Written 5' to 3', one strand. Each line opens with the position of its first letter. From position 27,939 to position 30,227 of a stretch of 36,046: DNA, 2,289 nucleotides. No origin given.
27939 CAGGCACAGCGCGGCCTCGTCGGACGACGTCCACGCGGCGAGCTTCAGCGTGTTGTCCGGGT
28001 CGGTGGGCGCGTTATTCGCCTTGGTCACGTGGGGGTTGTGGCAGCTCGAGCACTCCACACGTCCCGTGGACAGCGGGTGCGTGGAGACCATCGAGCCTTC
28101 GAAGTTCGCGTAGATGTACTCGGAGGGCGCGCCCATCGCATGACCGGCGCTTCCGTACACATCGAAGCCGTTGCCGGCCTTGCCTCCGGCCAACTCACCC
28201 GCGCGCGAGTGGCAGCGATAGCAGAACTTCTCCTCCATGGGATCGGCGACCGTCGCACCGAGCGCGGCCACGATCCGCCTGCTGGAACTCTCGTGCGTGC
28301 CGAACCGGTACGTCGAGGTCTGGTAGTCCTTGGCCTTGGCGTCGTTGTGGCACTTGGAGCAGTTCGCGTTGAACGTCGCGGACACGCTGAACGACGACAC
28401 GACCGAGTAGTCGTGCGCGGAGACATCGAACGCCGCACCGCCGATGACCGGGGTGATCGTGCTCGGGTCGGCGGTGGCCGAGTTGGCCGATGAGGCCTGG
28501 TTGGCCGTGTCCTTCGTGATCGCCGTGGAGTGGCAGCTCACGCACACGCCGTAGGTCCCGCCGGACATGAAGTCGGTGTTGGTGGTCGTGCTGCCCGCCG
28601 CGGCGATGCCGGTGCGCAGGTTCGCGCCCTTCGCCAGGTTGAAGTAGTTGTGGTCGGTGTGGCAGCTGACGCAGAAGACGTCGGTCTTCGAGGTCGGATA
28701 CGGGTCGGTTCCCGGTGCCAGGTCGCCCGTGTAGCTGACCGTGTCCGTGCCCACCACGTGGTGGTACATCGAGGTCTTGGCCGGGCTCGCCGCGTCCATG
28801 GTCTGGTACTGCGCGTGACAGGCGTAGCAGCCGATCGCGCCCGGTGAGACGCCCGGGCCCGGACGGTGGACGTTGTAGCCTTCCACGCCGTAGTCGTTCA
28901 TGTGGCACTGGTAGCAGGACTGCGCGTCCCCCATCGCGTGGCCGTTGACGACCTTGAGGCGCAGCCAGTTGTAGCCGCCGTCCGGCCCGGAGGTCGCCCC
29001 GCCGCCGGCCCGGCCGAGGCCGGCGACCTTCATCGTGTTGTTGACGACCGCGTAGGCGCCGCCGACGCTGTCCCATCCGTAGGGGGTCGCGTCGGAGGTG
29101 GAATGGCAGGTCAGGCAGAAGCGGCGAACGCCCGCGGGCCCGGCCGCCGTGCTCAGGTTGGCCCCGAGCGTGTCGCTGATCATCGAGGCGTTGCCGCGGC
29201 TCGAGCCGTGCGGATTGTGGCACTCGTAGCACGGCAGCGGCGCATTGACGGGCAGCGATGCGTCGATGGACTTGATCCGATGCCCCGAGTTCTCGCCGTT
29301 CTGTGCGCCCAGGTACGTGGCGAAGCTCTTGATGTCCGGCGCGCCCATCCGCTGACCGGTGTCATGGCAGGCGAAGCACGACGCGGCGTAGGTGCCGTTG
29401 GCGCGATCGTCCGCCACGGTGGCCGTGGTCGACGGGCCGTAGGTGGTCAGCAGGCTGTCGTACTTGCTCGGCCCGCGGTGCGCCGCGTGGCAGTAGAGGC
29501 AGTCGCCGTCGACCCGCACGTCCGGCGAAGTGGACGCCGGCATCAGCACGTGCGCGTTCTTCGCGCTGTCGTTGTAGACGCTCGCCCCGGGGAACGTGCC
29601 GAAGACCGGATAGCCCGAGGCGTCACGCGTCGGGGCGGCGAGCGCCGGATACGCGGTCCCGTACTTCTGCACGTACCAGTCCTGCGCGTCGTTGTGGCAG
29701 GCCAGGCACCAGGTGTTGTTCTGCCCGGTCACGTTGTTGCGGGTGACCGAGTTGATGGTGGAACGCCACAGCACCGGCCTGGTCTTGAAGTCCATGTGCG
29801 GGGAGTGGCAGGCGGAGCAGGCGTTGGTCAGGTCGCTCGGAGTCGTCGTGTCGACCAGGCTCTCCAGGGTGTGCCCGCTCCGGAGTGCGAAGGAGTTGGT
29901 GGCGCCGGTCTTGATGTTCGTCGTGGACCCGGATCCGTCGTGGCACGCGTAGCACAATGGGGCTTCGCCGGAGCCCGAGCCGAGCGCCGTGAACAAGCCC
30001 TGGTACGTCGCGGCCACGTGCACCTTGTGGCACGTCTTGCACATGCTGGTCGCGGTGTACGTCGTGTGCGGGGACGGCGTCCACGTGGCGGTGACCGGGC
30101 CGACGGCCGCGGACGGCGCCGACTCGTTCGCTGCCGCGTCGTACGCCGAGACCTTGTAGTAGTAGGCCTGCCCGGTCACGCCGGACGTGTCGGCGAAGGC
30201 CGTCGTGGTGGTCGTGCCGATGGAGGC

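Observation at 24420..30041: Haem region built from three tandem 12-14-haem modules with conserved motif order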

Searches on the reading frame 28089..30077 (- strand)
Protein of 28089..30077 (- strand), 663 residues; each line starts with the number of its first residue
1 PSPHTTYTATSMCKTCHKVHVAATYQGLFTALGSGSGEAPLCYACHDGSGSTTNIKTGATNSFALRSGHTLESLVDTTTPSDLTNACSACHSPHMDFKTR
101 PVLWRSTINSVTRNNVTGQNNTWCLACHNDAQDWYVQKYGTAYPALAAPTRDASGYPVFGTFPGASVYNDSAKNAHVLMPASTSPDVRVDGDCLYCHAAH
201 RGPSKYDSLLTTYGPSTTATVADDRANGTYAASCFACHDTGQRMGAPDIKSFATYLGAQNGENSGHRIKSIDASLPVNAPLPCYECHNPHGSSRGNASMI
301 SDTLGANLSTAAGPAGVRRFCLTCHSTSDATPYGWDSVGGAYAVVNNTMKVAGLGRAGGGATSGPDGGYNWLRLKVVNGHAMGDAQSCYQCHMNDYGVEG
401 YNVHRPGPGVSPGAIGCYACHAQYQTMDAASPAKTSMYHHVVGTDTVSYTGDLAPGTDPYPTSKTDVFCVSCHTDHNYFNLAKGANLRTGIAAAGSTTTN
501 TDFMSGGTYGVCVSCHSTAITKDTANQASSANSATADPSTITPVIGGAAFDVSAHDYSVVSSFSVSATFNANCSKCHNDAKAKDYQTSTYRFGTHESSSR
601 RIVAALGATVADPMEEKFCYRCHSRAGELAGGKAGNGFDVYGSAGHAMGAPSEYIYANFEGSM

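Call 9: search_protein_families(library=pfam, proteins=[window:28089-30077:-], max_evalue=0.01)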
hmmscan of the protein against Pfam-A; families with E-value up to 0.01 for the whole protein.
window:28089-30077:- (663 aa): 6 families
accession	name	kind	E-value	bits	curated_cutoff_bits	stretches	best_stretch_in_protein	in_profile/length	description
PF22113.1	Mtrc-MtrF_II-IV_dom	-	9.2e-23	81.1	30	3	385-530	6-139/176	Outer membrane cytochrome MtrC/MtrF-like, domains II/IV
PF14522.11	Cytochrome_C7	-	7e-19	67.9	24.8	1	83-136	12-56/67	Cytochrome c7 and related cytochrome c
PF09699.15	Paired_CXXCH_1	-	3.9e-17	62.1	20.6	1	10-48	6-38/41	Doubled CXXCH motif (Paired_CXXCH_1)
PF14537.11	Cytochrom_c3_2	-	2.1e-10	41.4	25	0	386-477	7-68/79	Cytochrome c3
PF13435.11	Cytochrome_C554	-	6e-05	24.3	20.8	0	382-421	45-83/84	Cytochrome c554 and c-prime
PF02085.21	Cytochrom_CIII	-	0.00027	21.7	22.9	0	567-626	27-85/101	Class III cytochrome C family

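Call 14: find_homologous_proteins(query=A1, max_evalue=0.00001)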
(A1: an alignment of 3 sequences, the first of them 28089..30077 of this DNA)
Query A1 (3 sequences) (663 aa, profile of the alignment): 145 proteins with E <= 0.00001 among 8000 candidates; the best 120 are listed.
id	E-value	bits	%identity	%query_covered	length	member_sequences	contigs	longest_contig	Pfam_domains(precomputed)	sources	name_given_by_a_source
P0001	1.8e-269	914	47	100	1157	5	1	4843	PF09699.16,PF14537.12,PF14522.12,PF22113.2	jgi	jgi:predicted CXXCH cytochrome family protein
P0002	5.7e-252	856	47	99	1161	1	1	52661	PF09699.16,PF14537.12,PF02085.22,PF14522.12,PF22113.2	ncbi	-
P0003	1.3e-249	848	36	84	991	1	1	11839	PF09699.16,PF14537.12,PF14522.12,PF22113.2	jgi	jgi:predicted CXXCH cytochrome family protein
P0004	1.7e-219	749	45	93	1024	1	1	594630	PF09699.16,PF14537.12,PF14522.12,PF22113.2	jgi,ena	-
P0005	1.1e-191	657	34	87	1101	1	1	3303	PF09699.16,PF14537.12,PF14522.12,PF22113.2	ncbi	ncbi:MAG: hypothetical protein FDZ70_08240, partial [Actinobacteria bacterium]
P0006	2.1e-181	623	40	99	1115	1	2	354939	PF09699.16,PF14537.12,PF14522.12,PF22113.2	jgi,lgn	-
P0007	2.6e-165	570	48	100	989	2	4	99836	PF09699.16,PF14537.12,PF14522.12,PF22113.2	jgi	-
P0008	2.5e-164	567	53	94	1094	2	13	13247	PF09699.16,PF14537.12,PF14522.12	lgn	-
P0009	1.4e-162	561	49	98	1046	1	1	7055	PF09699.16,PF14537.12,PF14522.12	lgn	-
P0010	1.9e-162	560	48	99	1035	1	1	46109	PF09699.16,PF14537.12,PF14522.12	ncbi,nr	ncbi:MAG: hypothetical protein LLG08_09450 [Actinomycetia bacterium]|nr:hypothetical protein [Actino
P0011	3.4e-162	560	50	93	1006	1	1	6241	PF09699.16,PF14537.12,PF14522.12,PF22113.2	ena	-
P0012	3.5e-162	560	50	99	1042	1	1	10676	PF09699.16,PF14537.12,PF13435.12,PF14522.12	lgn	-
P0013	3.2e-160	553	48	99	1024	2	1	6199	PF09699.16,PF14537.12,PF14522.12,PF22113.2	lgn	-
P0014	5.3e-160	552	49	100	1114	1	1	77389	PF09699.16,PF14537.12,PF14522.12,PF22113.2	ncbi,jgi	-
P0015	4.2e-158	546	49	99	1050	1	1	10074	PF09699.16,PF14537.12,PF14522.12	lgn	-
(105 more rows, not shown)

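Call 18: find_related_loci(query=A1, collection=genome_contigs, flank=10000)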
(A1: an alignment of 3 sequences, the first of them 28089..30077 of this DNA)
Query A1 (663 aa) in genome_contigs; peptide patterns used: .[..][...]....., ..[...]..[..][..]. (x = any residue, [..] = any of these).
371 stretches matched a pattern; 147 encode a relative of the query (tblastn E <= 1e-3); the best 80 are kept; 77 distinct loci.
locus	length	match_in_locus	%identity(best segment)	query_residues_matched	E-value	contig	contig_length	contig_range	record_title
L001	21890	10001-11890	58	1-643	0e+0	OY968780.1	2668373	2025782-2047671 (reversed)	MAG: uncultured Coriobacteriia bacterium isolate MFD05942.bin.c.2 genome assembly, chromosome: 1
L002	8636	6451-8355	51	2-660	0e+0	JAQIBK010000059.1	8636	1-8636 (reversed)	MAG: Actinomycetota bacterium isolate GH1 k119_460424, whole genome shotgun sequence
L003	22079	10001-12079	50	3-659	0e+0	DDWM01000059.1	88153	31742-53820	MAG TPA_asm: Actinobacteria bacterium UBA2286 UBA2286_contig_1737, whole genome shotgun sequence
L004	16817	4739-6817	48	3-660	0e+0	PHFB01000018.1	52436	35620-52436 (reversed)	MAG: Actinobacteria bacterium HGW-Actinobacteria-1 bjp_ig2102_scaffold_933, whole genome shotgun sequence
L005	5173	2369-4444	49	3-659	0e+0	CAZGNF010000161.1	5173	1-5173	MAG TPA_asm: uncultured Coriobacteriaceae bacterium isolate binchicken_co269_80 genome assembly, contig: NODE_17021_leng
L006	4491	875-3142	49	1-660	0e+0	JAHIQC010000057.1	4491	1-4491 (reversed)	MAG: Actinomycetota bacterium isolate KR13_S3.mb.94 KR13_S3.mb.94_k141_107744, whole genome shotgun sequence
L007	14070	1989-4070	48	3-660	9e-179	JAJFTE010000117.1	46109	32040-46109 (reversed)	MAG: Actinomycetes bacterium isolate bin.129 k141_1433907, whole genome shotgun sequence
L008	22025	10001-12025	48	2-660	5e-175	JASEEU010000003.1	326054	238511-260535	MAG: Anaerosomatales bacterium isolate Yes46-06 NODE_3_length_326054_cov_15.914978, whole genome shotgun sequence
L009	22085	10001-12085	46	2-660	2e-174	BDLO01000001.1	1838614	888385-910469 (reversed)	Coriobacteriaceae bacterium EMTCatB1 DNA, scaffold1, whole genome shotgun sequence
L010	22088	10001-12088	48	2-660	3e-177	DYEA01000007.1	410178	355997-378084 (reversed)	MAG TPA_asm: Slackia sp. isolate Tomsk_69_21 Tomsk_k141_26081, whole genome shotgun sequence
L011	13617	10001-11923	47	2-660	3e-168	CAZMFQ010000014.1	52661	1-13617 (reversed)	MAG TPA_asm: uncultured Eubacteriales bacterium isolate binchicken_co269_74 genome assembly, contig: NODE_540_length_526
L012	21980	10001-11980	49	3-662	0e+0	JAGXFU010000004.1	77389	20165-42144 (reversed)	MAG: Actinomycetes bacterium isolate LH_M22 k141_120356, whole genome shotgun sequence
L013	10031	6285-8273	46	3-660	1e-158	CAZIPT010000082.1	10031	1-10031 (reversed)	MAG TPA_asm: uncultured Eubacteriales bacterium isolate SRP302447_co1_108 genome assembly, contig: NODE_17963_length_100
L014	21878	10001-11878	45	1-642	4e-158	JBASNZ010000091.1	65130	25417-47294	MAG: Coriobacteriia bacterium isolate MFD12108_ilm_asm_bin9 k127_119042, whole genome shotgun sequence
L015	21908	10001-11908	48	3-659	1e-166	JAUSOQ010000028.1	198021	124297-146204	MAG: Coriobacteriia bacterium isolate E21_maxbin.048 E21_k141_340023, whole genome shotgun sequence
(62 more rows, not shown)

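Call 30: search_solved_structures(query=A1, max_evalue=1, show_alignments=2)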
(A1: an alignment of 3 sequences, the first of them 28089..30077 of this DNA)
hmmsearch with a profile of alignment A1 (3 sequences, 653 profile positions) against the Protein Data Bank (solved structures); distinct sequences matched with E-value up to 1: 2.
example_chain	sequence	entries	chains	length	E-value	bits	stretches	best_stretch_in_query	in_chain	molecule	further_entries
9j2f_C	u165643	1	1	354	0.32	12.8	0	155-243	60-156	Photosynthetic reaction center cytochrome c subunit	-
3t6d_C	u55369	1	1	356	0.45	12.3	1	155-244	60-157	Photosynthetic reaction center cytochrome c subunit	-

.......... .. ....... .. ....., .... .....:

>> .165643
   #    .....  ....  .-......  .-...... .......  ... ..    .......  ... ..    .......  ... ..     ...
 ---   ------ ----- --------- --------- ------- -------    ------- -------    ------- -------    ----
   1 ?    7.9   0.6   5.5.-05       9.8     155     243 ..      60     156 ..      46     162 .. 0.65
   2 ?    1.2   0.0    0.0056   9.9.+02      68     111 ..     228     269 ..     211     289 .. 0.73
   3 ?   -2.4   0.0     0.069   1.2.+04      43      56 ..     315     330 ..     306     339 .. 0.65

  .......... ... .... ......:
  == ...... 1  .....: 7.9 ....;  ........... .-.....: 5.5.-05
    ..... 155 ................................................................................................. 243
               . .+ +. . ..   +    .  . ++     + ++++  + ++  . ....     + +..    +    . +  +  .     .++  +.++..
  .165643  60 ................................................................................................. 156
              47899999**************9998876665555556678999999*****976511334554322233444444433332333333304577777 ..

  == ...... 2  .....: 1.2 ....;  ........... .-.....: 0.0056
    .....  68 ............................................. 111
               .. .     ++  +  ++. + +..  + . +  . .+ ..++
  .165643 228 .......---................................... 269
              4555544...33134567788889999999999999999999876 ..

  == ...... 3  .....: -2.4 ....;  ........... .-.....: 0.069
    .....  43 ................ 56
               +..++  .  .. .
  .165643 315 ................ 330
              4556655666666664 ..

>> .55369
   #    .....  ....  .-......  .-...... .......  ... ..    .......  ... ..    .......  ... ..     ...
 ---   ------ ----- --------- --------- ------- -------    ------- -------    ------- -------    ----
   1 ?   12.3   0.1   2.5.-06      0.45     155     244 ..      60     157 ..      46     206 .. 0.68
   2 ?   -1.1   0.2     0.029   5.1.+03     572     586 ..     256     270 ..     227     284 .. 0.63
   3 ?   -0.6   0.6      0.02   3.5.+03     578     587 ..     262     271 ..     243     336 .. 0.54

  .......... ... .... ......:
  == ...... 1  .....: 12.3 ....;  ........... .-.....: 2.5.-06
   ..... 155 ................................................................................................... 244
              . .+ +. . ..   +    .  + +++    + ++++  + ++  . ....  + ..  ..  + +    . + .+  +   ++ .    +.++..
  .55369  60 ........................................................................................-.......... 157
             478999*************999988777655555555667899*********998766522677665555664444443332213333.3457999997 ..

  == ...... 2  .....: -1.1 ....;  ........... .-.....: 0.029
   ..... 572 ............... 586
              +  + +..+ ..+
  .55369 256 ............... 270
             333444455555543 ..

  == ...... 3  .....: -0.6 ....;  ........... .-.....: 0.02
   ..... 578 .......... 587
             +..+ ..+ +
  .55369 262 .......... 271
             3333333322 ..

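Call 41: predict_structure(alignment_id=A2)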
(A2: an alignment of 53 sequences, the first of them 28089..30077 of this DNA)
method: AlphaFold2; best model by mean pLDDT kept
length: 663 residues; sequences in the alignment: 53
mean_pLDDT: 71.4   pTM: 0.66
mean pLDDT of the five models: 71.4, 67.6, 67.2, 55.5, 51.8
residues with pLDDT >= 90: 112; 70-90: 244; 50-70: 244; < 50: 63
segments of 3 or more residues with pLDDT < 50: 1-5, 17-36, 92-98, 103-105, 361-365, 603-608, 661-663
pLDDT, mean of each block of 10 residues (from residue 1): 45 48 43 51 65 69 60 54 55 48 53 64 81 84 92 87 92 88 70 79 74 89 91 87 77 71 75 88 92 91 93 91 94 95 94 82 52 83 85 74 71 63 70 69 65 58 67 73 79 71 72 77 69 56 74 73 77 73 70 68 47 55 57 54 53 53 38
secondary structure, 60 per line:
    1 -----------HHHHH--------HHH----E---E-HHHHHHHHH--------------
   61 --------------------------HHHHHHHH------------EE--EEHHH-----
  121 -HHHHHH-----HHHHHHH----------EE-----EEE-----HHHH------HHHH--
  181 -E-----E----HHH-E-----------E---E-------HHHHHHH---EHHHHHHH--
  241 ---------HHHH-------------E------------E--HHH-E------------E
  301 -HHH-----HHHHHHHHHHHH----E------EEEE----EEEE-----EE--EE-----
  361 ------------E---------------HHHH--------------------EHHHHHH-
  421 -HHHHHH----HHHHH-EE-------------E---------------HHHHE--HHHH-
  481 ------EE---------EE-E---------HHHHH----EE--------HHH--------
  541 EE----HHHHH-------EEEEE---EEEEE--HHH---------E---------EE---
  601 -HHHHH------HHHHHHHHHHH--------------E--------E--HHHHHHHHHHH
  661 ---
elements in order (helices of 4 or more, strands of 3 or more residues): H12-16 H38-46 H87-94 H122-127 H133-139 E157-159 H165-168 H175-178 H221-227 H232-238 H250-253 H310-321 E333-336 E341-344 H389-392 H414-419 H422-427 H432-436 H469-472 H476-479 H511-515 H547-551 E559-563 E567-571 H602-606 H613-623 H650-660

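Call 44: fold_search(model_id=the predicted structure, library=pdb)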
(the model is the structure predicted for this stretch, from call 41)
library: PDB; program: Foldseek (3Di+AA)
matches with E <= 10: 0; with E <= 0.001: 0
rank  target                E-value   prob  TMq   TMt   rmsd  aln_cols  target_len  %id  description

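Call 58: search_protein_representatives(alignment_id=A1)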
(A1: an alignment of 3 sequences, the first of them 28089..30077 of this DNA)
Query: 3 sequences, 653 profile positions. Proteins with E-value up to 0.001 (for the whole library): 758; up to 1e-10: 479; up to 1e-30: 260. The best 150 are listed.
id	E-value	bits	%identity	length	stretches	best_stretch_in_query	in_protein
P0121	0.0e+00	2992.3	-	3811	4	1-653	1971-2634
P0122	0.0e+00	2379.6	-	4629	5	2-653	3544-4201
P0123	0.0e+00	2114.3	-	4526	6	1-653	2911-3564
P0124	0.0e+00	1748.3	-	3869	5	2-646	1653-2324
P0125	0.0e+00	1737.0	-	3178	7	2-524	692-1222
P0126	0.0e+00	1647.7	-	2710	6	1-544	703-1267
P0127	0.0e+00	1631.0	-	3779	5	8-642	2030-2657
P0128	0.0e+00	1546.1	-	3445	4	9-637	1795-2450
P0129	0.0e+00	1522.6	-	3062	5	6-643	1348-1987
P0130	0.0e+00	1469.9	-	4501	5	2-641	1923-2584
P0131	0.0e+00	1396.9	-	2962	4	6-645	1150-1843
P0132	0.0e+00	1306.7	-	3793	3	2-641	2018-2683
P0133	0.0e+00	1270.4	-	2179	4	6-639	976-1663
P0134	0.0e+00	1262.5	-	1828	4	2-645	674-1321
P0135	0.0e+00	1261.8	-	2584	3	2-634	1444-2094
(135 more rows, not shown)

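Call 60: find_encoding_contigs(protein=P0121, flank=10000, max_places=4)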
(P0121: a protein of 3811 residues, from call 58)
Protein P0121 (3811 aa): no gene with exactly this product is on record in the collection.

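Call 61: list_cluster_members(proteins=[P0121, P0125, P0126, P0122, P0124])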
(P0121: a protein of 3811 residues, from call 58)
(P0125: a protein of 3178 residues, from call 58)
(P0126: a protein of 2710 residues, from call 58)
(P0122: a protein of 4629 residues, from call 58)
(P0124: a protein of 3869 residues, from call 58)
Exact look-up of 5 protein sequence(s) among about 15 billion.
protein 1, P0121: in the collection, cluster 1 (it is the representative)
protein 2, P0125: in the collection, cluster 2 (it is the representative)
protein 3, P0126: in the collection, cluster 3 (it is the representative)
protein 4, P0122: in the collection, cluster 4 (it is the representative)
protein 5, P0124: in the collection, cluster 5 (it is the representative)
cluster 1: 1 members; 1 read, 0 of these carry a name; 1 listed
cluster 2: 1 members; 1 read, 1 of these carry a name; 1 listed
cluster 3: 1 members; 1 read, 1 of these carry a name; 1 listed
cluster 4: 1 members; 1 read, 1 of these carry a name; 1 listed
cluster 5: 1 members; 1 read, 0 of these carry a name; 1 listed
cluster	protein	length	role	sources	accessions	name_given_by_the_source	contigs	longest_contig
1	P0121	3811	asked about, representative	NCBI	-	-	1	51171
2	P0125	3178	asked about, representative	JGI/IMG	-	hypothetical protein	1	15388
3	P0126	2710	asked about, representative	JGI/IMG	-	hypothetical protein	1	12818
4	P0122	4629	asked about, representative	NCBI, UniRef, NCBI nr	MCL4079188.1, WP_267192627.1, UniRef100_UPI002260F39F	Ig-like domain-containing protein [Coriobacteriia bacterium Es71-Z0120] | multiheme c-type cytochrome n=1 Tax=Parvivirga hydrogeniphila TaxID=2939460 ... | cytochrome c3 family protein [Parvivirga hydrogeniphila]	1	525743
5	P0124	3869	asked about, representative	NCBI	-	-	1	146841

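Call 69: search_protein_families(library=ncbifam, proteins=[window:28089-30077:-], max_evalue=0.001)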
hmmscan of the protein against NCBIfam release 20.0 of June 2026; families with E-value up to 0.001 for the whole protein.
window:28089-30077:- (663 aa): 3 families
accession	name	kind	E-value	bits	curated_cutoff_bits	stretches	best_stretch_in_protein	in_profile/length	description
TIGR01905.1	paired_CXXCH_1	subfamily_domain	8.8e-19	67.2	25.2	0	9-48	5-38/41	doubled CXXCH domain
TIGR03508.1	decahem_SO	subfamily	1.4e-12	47.7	192.2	0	83-133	33-82/258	DmsE family decaheme c-type cytochrome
NF041028.1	decahem_GSU2203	exception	5.5e-09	35.7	325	0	11-136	126-215/317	GSU2203 family decaheme c-type cytochrome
